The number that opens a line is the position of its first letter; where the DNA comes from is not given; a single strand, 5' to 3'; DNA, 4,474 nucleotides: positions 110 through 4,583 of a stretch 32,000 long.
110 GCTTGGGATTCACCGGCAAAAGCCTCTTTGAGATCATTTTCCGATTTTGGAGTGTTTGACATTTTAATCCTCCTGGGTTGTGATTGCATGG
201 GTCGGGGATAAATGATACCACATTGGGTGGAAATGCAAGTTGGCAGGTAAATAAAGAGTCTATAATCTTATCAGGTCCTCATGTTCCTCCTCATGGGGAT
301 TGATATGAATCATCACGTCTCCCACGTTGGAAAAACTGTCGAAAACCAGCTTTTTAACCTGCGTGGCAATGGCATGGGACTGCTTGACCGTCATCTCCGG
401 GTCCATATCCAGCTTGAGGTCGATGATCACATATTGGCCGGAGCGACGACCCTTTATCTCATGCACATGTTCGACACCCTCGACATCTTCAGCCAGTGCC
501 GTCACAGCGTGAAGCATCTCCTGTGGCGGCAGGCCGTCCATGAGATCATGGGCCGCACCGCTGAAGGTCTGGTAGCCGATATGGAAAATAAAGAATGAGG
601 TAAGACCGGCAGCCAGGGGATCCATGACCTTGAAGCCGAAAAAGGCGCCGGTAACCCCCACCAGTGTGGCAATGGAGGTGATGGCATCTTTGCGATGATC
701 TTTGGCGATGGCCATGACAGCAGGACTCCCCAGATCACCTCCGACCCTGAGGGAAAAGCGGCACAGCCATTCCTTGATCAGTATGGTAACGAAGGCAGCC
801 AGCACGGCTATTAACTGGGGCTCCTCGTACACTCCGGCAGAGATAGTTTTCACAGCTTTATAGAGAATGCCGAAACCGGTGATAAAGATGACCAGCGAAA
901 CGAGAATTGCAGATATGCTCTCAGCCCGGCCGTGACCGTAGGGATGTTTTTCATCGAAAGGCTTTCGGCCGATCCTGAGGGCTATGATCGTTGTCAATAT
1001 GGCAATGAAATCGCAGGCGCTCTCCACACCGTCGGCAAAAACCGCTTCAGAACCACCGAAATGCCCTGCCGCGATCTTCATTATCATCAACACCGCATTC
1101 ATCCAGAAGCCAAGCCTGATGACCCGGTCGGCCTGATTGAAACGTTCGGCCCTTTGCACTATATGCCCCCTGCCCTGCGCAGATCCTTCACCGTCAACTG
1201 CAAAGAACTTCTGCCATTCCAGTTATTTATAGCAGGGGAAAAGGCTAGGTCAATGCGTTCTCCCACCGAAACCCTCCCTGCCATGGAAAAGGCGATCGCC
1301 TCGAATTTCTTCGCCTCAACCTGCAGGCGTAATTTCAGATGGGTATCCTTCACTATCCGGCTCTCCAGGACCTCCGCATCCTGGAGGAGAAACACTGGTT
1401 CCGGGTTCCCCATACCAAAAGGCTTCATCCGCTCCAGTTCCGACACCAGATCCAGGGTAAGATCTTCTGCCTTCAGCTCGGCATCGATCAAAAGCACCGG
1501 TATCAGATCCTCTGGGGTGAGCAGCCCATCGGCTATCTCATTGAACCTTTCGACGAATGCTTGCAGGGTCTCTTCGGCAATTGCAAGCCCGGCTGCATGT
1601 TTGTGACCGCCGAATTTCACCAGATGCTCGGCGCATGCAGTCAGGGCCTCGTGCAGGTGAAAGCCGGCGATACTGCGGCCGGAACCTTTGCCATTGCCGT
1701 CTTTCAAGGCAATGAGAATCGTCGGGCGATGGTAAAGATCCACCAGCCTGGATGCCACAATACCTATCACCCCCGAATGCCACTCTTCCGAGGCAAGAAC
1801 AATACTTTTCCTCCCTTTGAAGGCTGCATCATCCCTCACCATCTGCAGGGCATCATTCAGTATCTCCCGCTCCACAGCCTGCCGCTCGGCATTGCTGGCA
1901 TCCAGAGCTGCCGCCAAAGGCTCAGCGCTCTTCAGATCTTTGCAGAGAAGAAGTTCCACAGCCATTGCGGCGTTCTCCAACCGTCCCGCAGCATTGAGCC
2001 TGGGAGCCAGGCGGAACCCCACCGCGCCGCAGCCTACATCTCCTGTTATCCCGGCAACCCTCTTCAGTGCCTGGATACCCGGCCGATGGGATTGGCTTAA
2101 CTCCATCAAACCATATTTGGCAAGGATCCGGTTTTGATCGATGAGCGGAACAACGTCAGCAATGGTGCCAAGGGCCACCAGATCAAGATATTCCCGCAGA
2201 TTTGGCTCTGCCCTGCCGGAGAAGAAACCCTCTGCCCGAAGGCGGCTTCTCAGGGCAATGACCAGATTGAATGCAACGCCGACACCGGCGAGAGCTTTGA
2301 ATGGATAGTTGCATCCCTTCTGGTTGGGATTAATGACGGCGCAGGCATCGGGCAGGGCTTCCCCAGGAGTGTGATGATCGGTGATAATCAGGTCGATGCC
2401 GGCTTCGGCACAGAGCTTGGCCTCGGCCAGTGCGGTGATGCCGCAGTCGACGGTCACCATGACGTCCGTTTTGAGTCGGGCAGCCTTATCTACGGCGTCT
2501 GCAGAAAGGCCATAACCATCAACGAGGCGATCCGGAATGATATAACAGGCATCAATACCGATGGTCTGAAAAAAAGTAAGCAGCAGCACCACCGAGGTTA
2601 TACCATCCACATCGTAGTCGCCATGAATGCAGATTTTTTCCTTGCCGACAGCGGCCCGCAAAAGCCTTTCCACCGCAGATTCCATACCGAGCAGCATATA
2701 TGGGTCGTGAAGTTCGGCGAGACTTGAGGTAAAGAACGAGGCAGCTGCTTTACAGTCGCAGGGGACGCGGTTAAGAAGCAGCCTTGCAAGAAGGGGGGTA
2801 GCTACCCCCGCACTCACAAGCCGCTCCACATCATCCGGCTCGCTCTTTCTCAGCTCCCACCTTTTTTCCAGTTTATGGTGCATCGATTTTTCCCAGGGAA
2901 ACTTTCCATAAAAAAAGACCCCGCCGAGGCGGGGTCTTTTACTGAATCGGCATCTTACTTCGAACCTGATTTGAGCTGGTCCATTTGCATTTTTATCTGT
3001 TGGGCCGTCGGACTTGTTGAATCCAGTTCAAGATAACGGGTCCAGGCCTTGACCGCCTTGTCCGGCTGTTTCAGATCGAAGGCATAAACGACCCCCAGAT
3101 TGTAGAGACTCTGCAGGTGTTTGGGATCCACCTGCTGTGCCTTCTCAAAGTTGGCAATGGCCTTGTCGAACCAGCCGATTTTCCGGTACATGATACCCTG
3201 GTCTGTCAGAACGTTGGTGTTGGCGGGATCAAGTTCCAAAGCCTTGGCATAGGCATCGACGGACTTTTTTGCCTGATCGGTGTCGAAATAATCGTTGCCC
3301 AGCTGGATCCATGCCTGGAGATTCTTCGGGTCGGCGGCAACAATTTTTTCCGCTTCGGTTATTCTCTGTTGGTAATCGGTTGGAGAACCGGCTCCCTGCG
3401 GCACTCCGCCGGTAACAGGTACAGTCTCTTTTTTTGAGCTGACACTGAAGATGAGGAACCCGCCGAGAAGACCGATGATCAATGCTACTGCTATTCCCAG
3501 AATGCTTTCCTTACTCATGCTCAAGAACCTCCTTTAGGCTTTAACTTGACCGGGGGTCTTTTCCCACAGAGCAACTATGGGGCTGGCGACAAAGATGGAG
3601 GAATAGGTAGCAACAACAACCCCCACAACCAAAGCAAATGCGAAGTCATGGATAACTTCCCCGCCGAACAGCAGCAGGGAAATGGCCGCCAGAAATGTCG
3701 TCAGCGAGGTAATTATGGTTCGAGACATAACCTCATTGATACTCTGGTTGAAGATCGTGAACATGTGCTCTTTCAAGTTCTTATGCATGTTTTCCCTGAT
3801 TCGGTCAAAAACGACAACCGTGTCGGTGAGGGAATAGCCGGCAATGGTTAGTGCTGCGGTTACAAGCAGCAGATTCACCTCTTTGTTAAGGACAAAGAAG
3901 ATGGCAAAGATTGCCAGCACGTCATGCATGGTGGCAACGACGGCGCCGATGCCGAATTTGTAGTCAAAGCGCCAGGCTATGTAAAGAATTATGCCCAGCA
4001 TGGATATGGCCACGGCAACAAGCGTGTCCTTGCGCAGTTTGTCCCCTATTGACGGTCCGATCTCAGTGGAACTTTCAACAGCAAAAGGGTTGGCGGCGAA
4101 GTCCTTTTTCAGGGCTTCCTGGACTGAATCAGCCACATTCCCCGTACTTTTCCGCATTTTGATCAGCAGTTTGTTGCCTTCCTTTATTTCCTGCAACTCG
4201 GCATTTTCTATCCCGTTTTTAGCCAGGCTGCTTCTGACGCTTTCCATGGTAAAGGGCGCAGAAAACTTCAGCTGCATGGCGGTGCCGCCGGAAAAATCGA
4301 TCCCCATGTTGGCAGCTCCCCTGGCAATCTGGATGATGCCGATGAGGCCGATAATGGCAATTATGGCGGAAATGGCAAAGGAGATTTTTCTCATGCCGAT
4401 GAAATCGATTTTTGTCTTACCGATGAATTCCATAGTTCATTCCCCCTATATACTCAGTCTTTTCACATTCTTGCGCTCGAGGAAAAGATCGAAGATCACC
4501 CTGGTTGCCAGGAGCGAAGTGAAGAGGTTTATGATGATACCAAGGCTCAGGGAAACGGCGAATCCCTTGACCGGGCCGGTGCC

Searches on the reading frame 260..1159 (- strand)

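Call 8: search_protein_families(library=pfam, proteins=[window:260-1159:-], max_evalue=0.00001)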
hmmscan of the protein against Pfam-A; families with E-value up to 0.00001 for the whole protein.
window:260-1159:- (299 aa): 2 families
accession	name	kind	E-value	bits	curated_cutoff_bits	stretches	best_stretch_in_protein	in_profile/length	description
PF01545.26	Cation_efflux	-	4.7e-44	151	26.6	1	15-207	2-198/198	Cation efflux family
PF16916.11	ZT_dimer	-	1e-21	77.1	26.7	1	211-289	1-78/78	Dimerisation domain of Zinc Transporter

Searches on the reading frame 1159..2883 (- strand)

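Call 8: search_protein_families(library=pfam, proteins=[window:1159-2883:-], max_evalue=0.00001)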
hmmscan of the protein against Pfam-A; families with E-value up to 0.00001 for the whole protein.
window:1159-2883:- (574 aa): 3 families
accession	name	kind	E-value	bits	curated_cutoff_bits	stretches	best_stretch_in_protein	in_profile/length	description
PF17768.7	RecJ_OB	-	5.6e-33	113.6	27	1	466-567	1-107/107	RecJ OB domain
PF01368.27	DHH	-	1.7e-25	90.2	28.1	1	83-240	1-125/125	DHH family, N-terminal domain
PF02272.25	DHHA1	-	4.2e-16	59.7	25.9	1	361-450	5-99/102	DHHA1 domain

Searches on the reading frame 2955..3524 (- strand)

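Call 8: search_protein_families(library=pfam, proteins=[window:2955-3524:-], max_evalue=0.00001)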
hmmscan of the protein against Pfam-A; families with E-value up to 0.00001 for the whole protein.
window:2955-3524:- (189 aa): 11 families
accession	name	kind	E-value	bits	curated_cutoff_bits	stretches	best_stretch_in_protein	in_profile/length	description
PF00515.34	TPR_1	-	4.8e-17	61.4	27.8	0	70-102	2-34/34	Tetratricopeptide repeat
PF07719.23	TPR_2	-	9.2e-17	60.2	27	0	70-102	2-34/34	Tetratricopeptide repeat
PF13181.12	TPR_8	-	2e-15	56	25.7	0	70-102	2-34/34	Tetratricopeptide repeat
PF13431.12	TPR_17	-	1.3e-13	50.5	24.4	0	91-124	1-34/34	Tetratricopeptide repeat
PF13414.12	TPR_11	-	5.4e-13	48.8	26.8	0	112-148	3-39/42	TPR repeat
PF13424.12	TPR_12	-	8.9e-12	45.5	30.1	0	106-167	6-74/77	Tetratricopeptide repeat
PF13428.12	TPR_14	-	1.7e-10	40.9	23.5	0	70-107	2-39/44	Tetratricopeptide repeat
PF23914.1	TPR_CcmH_CycH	-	9e-09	35.8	42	1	63-167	44-150/158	Cytochrome c-type biogenesis protein H TPR domain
PF13432.12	TPR_16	-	3.6e-08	34.1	32.7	0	109-172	3-65/65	Tetratricopeptide repeat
PF14559.12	TPR_19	-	2.6e-07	31.3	25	0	119-176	7-63/68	Tetratricopeptide repeat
PF13371.12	TPR_9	-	3.2e-06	27.5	35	0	119-181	11-72/73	Tetratricopeptide repeat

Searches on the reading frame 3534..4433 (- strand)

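Call 8: search_protein_families(library=pfam, proteins=[window:3534-4433:-], max_evalue=0.00001)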
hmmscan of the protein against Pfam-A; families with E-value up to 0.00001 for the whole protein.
window:3534-4433:- (299 aa): 1 family
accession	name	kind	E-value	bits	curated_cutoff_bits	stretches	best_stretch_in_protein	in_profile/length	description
PF02355.23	SecD_SecF_C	-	2.3e-58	197.2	20.5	1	114-292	11-188/189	Protein export membrane protein SecD/SecF, C-terminal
